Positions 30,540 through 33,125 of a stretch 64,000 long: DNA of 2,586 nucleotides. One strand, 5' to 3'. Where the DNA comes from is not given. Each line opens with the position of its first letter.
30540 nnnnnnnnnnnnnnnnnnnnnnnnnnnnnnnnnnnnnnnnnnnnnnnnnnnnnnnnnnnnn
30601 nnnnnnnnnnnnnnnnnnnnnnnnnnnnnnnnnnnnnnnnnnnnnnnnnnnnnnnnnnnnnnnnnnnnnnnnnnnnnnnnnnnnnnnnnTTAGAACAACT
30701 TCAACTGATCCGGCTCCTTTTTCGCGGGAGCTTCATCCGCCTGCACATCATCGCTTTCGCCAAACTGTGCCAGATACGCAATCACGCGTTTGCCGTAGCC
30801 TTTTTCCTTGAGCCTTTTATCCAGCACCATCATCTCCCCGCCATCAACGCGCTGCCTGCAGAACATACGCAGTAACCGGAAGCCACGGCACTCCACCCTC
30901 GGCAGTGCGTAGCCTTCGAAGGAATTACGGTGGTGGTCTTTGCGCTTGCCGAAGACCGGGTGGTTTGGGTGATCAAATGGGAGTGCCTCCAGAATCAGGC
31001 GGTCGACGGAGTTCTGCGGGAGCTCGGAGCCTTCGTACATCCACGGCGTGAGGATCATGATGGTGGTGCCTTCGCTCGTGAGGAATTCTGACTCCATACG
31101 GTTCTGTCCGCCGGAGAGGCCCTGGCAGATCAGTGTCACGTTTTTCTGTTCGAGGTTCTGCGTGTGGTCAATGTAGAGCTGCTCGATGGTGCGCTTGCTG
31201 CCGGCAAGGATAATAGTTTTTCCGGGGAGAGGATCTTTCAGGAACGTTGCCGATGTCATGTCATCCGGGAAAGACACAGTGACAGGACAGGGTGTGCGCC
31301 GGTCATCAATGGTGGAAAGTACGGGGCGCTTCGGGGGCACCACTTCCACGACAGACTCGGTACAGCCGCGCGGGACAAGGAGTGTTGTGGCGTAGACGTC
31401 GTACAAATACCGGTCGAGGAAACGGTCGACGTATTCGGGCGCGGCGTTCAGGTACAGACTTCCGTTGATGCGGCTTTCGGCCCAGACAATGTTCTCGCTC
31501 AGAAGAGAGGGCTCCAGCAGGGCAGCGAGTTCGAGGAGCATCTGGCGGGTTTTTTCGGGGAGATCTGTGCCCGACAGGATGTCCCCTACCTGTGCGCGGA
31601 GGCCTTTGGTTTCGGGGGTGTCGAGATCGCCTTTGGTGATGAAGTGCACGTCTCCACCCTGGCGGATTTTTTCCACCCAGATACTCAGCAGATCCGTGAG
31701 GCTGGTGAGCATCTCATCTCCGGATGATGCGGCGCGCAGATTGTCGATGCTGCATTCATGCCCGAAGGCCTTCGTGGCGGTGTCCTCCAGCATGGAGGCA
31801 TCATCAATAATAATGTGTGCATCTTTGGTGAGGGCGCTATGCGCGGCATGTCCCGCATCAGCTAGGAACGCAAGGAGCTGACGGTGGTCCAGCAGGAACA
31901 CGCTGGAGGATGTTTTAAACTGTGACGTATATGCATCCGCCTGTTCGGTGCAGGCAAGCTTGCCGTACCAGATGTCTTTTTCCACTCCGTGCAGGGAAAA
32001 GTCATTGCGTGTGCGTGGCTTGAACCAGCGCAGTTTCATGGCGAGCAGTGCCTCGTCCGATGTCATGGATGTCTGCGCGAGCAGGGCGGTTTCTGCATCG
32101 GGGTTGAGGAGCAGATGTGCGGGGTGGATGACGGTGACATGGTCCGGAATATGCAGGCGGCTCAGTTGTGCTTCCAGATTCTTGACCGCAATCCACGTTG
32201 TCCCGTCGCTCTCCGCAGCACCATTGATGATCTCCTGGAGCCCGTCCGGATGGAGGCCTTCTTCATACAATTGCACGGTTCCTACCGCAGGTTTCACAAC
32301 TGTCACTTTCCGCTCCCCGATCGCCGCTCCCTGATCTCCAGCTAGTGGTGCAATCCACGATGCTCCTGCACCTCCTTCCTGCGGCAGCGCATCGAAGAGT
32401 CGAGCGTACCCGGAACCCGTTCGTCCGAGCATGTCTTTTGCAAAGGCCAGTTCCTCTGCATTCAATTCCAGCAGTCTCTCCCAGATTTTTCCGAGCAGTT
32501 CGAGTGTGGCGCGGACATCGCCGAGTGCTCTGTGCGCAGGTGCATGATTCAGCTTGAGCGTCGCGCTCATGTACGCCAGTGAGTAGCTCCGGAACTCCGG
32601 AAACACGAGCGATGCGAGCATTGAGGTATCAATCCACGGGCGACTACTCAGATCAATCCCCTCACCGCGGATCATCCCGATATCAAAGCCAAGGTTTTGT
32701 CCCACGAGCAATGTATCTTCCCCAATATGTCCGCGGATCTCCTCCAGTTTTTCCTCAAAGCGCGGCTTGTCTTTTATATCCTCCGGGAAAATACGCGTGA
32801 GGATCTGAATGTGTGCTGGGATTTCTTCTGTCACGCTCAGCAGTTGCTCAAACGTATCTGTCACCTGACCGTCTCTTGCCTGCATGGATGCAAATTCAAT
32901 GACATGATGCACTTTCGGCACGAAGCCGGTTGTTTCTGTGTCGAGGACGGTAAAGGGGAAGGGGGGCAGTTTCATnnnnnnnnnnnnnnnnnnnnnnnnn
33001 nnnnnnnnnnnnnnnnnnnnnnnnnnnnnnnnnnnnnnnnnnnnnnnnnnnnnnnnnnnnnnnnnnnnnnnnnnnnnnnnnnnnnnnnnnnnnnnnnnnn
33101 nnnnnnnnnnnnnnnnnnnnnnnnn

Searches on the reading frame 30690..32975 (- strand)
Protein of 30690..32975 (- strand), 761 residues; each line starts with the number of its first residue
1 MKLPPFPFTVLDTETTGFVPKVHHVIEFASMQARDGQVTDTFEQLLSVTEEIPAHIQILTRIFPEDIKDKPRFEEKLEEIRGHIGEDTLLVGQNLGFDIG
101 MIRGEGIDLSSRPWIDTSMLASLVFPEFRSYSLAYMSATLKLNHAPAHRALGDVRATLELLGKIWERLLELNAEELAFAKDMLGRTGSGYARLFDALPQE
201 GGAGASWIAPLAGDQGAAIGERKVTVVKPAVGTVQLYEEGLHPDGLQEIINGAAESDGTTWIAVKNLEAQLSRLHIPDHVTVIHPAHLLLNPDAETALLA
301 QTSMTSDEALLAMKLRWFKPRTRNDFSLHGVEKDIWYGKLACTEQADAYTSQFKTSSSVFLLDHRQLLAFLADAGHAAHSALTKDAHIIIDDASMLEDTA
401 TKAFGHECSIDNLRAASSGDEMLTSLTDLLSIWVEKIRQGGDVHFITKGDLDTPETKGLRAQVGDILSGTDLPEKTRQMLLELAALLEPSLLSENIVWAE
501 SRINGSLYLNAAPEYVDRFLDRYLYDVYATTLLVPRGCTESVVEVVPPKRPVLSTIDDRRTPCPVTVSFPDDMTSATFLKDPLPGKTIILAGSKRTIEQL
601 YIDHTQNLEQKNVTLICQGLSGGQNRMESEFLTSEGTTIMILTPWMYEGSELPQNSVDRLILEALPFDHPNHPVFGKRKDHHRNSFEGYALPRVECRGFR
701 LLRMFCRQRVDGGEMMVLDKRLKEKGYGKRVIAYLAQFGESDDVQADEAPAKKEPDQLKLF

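Call 71: search_protein_families(library=pfam, proteins=[window:30690-32975:-], max_evalue=0.001)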
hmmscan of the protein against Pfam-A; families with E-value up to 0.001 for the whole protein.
window:30690-32975:- (761 aa): 2 families
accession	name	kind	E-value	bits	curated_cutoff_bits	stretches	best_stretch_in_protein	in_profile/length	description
PF00929.31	RNase_T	-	5.1e-26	92.6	24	1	10-161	2-164/164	Exonuclease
PF13307.12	Helicase_C_2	-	7.7e-09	36.3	25.3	1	583-736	8-168/170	Helicase C-terminal domain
